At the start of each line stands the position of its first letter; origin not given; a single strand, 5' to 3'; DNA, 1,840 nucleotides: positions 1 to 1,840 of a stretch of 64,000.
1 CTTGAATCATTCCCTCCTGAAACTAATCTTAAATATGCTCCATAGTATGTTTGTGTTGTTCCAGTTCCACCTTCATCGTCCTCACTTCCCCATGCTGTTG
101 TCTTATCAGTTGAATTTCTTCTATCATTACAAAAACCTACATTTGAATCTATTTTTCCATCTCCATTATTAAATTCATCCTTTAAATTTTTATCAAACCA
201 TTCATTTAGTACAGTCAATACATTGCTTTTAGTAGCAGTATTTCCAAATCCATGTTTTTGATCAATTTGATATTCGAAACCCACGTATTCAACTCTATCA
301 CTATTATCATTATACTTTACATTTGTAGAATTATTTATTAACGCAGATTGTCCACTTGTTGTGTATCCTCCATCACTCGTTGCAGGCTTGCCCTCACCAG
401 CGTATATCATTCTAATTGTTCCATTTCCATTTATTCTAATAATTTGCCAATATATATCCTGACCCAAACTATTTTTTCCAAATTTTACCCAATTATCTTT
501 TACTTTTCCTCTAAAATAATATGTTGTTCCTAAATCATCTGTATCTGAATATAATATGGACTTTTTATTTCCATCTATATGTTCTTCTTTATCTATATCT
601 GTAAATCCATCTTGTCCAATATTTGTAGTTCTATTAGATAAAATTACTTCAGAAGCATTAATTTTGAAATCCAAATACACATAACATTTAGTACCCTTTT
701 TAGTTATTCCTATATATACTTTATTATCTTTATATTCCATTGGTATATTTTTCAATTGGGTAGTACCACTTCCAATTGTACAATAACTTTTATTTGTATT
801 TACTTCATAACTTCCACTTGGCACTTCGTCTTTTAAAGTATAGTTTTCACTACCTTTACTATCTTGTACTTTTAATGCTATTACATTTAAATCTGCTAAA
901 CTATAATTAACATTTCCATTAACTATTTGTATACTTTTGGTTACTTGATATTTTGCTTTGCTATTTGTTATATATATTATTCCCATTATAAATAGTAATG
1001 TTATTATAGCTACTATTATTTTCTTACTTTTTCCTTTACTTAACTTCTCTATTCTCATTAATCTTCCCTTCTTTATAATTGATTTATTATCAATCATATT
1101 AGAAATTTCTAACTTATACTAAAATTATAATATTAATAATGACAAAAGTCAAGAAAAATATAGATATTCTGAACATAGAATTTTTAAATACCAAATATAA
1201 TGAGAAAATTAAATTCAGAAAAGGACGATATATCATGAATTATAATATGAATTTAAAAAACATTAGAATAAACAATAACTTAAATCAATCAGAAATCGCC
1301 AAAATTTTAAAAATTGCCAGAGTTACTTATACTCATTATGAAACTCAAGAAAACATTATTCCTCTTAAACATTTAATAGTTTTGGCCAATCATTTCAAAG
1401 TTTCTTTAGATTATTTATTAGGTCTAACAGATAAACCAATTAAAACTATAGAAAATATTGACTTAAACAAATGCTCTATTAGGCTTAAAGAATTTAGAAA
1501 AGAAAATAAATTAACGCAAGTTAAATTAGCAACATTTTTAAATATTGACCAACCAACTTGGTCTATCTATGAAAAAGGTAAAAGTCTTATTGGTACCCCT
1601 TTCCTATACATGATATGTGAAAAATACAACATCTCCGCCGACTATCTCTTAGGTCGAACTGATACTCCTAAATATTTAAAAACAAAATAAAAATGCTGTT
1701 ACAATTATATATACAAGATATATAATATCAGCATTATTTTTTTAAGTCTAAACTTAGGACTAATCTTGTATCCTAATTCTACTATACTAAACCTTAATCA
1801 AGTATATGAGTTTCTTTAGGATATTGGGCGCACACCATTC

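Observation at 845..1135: Near-identical ~290-bp tract shared by cassette copies 1 and 3 (promoter plus first ~70 codons), while the rest of the genes has diverged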

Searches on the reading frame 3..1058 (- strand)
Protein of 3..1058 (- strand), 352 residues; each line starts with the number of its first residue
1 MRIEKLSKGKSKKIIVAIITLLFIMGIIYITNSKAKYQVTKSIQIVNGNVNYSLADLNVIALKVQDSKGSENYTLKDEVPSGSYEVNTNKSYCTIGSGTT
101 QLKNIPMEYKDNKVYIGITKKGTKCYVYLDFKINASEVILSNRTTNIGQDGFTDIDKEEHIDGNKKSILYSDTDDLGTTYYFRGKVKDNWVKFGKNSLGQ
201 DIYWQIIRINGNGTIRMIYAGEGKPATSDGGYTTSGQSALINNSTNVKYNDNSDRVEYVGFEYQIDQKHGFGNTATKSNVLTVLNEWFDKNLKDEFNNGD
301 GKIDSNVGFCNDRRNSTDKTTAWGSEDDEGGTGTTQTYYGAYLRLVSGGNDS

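Call 13: search_protein_families(library=pfam, proteins=[window:3-1058:-], max_evalue=0.01)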
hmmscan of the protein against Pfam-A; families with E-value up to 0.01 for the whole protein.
seq(352 aa): 0 families

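Call 80: find_homologous_proteins(query=window:3-1058:-, max_evalue=1e-60)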
Query seq(352 aa) (352 aa): 51 proteins with E <= 1e-60 among 3326 candidates.
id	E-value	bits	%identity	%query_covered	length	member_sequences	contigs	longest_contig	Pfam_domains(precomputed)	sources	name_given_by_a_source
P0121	4.4e-115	403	57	100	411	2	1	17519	-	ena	-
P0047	5.5e-103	363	56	98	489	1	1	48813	-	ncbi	-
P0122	5.2e-99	350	50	100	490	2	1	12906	-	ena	-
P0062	4.4e-98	347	52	98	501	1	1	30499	-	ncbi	-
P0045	2.0e-93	331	54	98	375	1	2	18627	-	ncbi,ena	-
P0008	1.4e-90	322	52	98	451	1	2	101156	PF19789.7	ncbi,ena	-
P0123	2.3e-88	315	50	91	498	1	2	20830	-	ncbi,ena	-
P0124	3.8e-83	298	48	98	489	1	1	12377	-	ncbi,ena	-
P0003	3.5e-80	288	49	98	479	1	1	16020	-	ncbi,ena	-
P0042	3.6e-80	288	49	89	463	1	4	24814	-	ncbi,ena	-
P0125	1.0e-78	283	44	99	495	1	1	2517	-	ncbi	-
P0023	1.1e-78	283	48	100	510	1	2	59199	PF19789.7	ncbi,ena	-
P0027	5.3e-76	274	45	99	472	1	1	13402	PF19789.7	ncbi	-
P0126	8.8e-74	267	44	99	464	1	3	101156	PF19789.7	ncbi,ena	-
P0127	6.8e-73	264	44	99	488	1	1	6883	-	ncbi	-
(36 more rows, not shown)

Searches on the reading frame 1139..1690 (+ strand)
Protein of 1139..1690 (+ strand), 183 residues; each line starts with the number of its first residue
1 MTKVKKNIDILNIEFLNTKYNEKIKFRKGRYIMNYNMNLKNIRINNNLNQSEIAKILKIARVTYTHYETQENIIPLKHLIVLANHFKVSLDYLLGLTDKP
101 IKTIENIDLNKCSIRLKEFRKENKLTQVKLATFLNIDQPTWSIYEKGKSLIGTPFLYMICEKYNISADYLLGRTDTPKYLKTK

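Call 13: search_protein_families(library=pfam, proteins=[window:1235-1690:+], max_evalue=0.01)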
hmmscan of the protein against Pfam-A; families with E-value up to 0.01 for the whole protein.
window:1235-1690:+ (151 aa): 6 families
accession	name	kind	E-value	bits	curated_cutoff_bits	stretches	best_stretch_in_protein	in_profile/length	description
PF12844.13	HTH_19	-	1.3e-20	73.5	30.2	2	83-140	3-60/64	Helix-turn-helix domain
PF01381.28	HTH_3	-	8.6e-20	71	23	2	7-61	1-55/55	Helix-turn-helix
PF13560.12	HTH_31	-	1.6e-09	38.3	27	1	83-134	5-57/64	Helix-turn-helix domain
PF13443.12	HTH_26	-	1.1e-06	29.2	22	0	83-134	1-53/63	Cro/C1-type HTH DNA-binding domain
PF13744.12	HTH_37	-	2.1e-05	24.7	27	0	84-116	23-55/80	Helix-turn-helix domain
PF20432.4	Xre-like-HTH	-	0.0016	19.1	25.8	0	93-113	24-43/63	Antitoxin Xre-like helix-turn-helix domain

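Call 14: search_protein_families(library=ncbifam, proteins=[window:1235-1690:+], max_evalue=0.01)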
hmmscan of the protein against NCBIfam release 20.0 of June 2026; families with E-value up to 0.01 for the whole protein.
window:1235-1690:+ (151 aa): 12 families
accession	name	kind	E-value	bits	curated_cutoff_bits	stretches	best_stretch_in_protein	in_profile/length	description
NF041951.1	phage_RstR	subfamily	8.7e-24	83.9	80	2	1-68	1-68/108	RstR family transcriptional repressor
NF041575.1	antitoxPezA_Strep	equivalog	5.1e-15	55.8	290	2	84-139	6-61/158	type II toxin-antitoxin system antitoxin PezA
NF047948.1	male_kill_WMK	equivalog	7.4e-10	38.8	300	2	79-143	162-226/300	WO male-killing family protein Wmk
TIGR03830.1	CxxCG_CxxCG_HTH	subfamily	2.1e-09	37.2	61.8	2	6-43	69-106/127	type II TA system antitoxin MqsA family protein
NF007257.0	PRK09706.1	subfamily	2.3e-07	30.7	101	1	7-66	10-70/135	transcriptional repressor DicA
NF003162.0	PRK04140.1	equivalog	2.1e-06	27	263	1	6-65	130-189/317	transcriptional regulator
NF007271.0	PRK09726.1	equivalog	3.1e-06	27.1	79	0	6-57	16-67/88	type II toxin-antitoxin system antitoxin HipB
NF052239.1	antitox_spr1629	equivalog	3.5e-06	26.4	335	1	3-94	3-92/377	spr1629 family repressor/antitoxin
TIGR03070.1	couple_hipB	subfamily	5.5e-05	23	71.65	0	81-117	4-40/58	type II toxin-antitoxin system Y4mF family antitoxin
NF040522.1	VC1465_fam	subfamily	0.00066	19.7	70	0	85-121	2-38/111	VC1465 family Xer recombination activation factor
NF038139.1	Reg_Aceta_RamB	equivalog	0.0067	15.1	700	0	83-139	6-62/465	acetate metabolism transcriptional regulator RamB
NF049845.1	Xre_ParS_antitoxin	subfamily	0.008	16.3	90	0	8-39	8-39/112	type II RES/Xre toxin-antitoxin system antitoxin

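Call 25: find_encoding_contigs(protein=window:1235-1690:+, flank=6000, max_places=4)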
Protein window:1235-1690:+ (151 aa): no gene with exactly this product is on record in the collection.

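Call 26: find_encoding_contigs(protein=window:1139-1690:+, flank=6000, max_places=4)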
Protein window:1139-1690:+ (183 aa): 4 contigs read that carry it; 2 places shown.
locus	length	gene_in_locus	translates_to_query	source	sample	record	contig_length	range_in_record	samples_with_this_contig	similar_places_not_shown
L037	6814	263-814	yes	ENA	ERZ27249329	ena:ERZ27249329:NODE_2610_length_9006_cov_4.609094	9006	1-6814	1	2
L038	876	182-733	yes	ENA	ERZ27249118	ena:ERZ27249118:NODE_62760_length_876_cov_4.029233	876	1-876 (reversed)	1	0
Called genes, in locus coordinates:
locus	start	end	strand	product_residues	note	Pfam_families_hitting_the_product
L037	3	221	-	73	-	?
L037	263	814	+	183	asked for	PF01381:HTH_3, PF12844:HTH_19, PF13443:HTH_26 (faint), PF13560:HTH_31 (faint), PF12844:HTH_19, PF01381:HTH_3 (weak)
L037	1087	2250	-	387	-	PF01098:FTSW_RODA_SPOVE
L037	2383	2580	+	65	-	-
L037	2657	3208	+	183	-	PF01327:Pep_deformylase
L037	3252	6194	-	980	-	PF02463:SMC_N, PF13304:AAA_21 (weak), PF13476:AAA_23, PF13555:AAA_29 (weak), PF06470:SMC_hinge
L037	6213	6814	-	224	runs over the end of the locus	PF14622:Ribonucleas_3_3, PF00636:Ribonuclease_3, PF00035:dsrm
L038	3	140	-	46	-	?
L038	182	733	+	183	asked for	PF01381:HTH_3, PF12844:HTH_19, PF13443:HTH_26 (faint), PF13560:HTH_31 (faint), PF12844:HTH_19, PF01381:HTH_3 (weak)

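Call 74: search_protein_families(library=phrogs, proteins=[window:1235-1690:+], max_evalue=0.001)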
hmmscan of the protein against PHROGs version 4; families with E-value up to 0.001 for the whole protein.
window:1235-1690:+ (151 aa): 22 families
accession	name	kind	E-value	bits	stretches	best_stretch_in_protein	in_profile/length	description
phrog_8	-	transcription regulation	2.5e-35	123.6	2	83-147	80-144/346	transcriptional regulator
phrog_3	-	transcription regulation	9.1e-20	72.8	2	3-73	89-157/430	transcriptional repressor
phrog_4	-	transcription regulation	1.8e-18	67.7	2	6-71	140-201/400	transcriptional repressor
phrog_2967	-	transcription regulation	2.2e-15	57.8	2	78-141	9-72/225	transcriptional regulator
phrog_7396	-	unknown function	9.5e-11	42.8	1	112-145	51-84/227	-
phrog_2439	-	transcription regulation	2.2e-10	41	1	6-76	11-79/367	transcriptional regulator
phrog_1994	-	DNA, RNA and nucleotide metabolism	5.5e-10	40.4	1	6-67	3-64/170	DNA binding protein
phrog_147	-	transcription regulation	6.1e-10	40.4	0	79-128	4-54/100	transcriptional regulator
phrog_2328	-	transcription regulation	6.7e-09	36.6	1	80-143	16-79/128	transcriptional repressor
phrog_5119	-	unknown function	4.8e-08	33.9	0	76-123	52-97/152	-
phrog_7950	-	transcription regulation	5.1e-08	33.9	1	4-39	9-44/68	transcriptional repressor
phrog_34939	-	unknown function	1.2e-07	32.7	0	81-146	11-77/280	-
phrog_4836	-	transcription regulation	8.5e-07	29.7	0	2-62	75-135/194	CII-like regulator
phrog_1373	-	transcription regulation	1.9e-06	29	1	84-142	68-126/166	transcriptional regulator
phrog_2339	-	DNA, RNA and nucleotide metabolism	4.5e-06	27.6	0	81-131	27-78/98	HTH DNA binding protein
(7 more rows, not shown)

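Call 75: search_protein_families(library=padloc, proteins=[window:1235-1690:+], max_evalue=0.001)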
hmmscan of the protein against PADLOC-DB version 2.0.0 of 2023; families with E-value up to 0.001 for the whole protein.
window:1235-1690:+ (151 aa): 11 families
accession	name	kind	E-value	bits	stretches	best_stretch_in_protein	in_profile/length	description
PDLC02926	HTH_VI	-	1e-12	46.2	2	84-139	6-61/92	-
PDLC03951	RmrA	-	6.5e-10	36.5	1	81-141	10-70/400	-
PDLC03954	RmrA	-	2e-08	31.6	1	5-68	13-76/380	-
PDLC03947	RmrA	-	2.6e-07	27.8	1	80-140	12-72/383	-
PDLC03945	RmrA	-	5.1e-07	27.2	1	4-95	4-93/394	-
PDLC03952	RmrA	-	5.3e-07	26.8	0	83-138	26-81/395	-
PDLC04142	capH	-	4.5e-06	25.7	1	5-93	9-83/103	capH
PDLC03944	RmrA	-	1.4e-05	22.4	0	82-141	9-68/384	-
PDLC03671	Control_protein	-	9.1e-05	20.6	1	6-62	18-74/84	control protein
PDLC03949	RmrA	-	0.00022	18.2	0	83-140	6-63/363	-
PDLC04775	PDC-M69A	-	0.00075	18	0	85-144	13-72/113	-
